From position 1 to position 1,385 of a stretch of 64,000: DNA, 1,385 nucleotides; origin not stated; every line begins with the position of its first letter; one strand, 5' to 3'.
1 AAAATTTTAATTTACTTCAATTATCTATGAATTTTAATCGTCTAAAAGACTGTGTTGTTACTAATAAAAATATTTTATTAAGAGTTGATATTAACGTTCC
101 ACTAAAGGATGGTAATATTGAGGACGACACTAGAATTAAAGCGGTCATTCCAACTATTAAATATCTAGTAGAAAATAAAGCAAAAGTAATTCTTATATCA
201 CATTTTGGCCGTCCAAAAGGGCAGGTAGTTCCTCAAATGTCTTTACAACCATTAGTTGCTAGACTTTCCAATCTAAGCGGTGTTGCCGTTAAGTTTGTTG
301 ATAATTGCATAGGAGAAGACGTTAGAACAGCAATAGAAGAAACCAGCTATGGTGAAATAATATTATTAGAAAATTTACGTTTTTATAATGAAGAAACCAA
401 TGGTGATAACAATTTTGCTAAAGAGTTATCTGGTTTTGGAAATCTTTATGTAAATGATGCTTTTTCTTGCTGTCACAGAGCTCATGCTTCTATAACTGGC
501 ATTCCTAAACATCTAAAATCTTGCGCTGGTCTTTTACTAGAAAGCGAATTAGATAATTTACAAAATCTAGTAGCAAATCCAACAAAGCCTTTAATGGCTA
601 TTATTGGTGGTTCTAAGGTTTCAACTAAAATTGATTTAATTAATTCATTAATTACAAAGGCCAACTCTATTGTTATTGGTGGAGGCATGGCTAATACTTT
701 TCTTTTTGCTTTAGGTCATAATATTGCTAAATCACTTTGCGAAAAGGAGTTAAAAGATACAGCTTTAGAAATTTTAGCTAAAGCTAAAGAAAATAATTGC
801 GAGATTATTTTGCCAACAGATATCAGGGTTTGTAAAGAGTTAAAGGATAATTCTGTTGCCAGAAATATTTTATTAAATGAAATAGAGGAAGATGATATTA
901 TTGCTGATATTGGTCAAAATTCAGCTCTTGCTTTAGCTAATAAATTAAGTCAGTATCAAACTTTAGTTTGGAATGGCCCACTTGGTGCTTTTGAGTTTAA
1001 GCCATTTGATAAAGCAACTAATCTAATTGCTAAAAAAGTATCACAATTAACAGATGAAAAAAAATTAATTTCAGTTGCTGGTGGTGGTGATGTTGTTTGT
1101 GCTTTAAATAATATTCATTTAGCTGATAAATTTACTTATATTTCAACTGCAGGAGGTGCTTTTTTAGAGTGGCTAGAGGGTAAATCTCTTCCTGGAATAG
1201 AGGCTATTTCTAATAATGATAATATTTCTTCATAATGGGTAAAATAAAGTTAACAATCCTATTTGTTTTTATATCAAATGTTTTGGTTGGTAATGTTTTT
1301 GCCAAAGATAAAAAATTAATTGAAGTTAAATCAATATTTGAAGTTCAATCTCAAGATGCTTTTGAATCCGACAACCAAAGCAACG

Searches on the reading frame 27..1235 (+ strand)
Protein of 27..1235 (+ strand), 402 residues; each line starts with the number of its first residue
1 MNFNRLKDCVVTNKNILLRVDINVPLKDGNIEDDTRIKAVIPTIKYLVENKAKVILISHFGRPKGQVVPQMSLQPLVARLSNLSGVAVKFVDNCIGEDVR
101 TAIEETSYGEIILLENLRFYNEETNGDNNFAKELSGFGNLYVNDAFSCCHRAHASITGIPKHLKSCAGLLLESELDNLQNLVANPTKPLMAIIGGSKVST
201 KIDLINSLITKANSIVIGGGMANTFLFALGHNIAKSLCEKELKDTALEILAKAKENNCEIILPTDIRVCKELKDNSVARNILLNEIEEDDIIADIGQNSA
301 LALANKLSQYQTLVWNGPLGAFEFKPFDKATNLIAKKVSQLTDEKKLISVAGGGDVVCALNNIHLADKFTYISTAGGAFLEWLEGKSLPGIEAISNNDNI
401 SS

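Call 11: search_protein_families(library=pfam, proteins=[window:27-1235:+], max_evalue=0.0001)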
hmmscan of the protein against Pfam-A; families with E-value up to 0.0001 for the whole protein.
window:27-1235:+ (402 aa): 1 family
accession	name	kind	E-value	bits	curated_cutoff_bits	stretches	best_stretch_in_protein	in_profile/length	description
PF00162.24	PGK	-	1.1e-142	476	27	1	6-386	1-379/379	Phosphoglycerate kinase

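Call 39: find_encoding_contigs(protein=window:27-1235:+, flank=10000, max_places=2)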
Protein window:27-1235:+ (402 aa): 3 contigs read that carry it; 2 places shown.
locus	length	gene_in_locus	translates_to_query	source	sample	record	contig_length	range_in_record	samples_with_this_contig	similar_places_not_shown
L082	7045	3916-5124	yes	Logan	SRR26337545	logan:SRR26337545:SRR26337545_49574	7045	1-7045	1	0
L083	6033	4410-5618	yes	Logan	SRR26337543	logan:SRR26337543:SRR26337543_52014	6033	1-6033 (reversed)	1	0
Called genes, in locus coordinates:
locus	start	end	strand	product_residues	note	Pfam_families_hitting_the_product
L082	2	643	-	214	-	?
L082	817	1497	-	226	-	PF00929:RNase_T, PF13482:RNase_H_2 (faint)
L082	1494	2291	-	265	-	PF21711:DCTN5 (faint), PF25084:LbH_EIF2B (faint), PF25087:GMPPB_C, PF00132:Hexapep, PF13720:Acetyltransf_11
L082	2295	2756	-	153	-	PF22817:ApeP-like (weak), PF07977:FabA, PF22818:ApeI-like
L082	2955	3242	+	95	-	-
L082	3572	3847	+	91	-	-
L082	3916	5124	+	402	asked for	PF00162:PGK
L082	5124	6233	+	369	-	-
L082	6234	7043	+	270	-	?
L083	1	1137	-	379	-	?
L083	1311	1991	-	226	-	PF00929:RNase_T, PF13482:RNase_H_2 (faint)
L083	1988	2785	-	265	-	PF21711:DCTN5 (faint), PF25084:LbH_EIF2B (faint), PF25087:GMPPB_C, PF00132:Hexapep, PF13720:Acetyltransf_11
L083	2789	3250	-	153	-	PF22817:ApeP-like (weak), PF07977:FabA, PF22818:ApeI-like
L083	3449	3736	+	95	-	-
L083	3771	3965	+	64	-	-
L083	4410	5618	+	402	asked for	PF00162:PGK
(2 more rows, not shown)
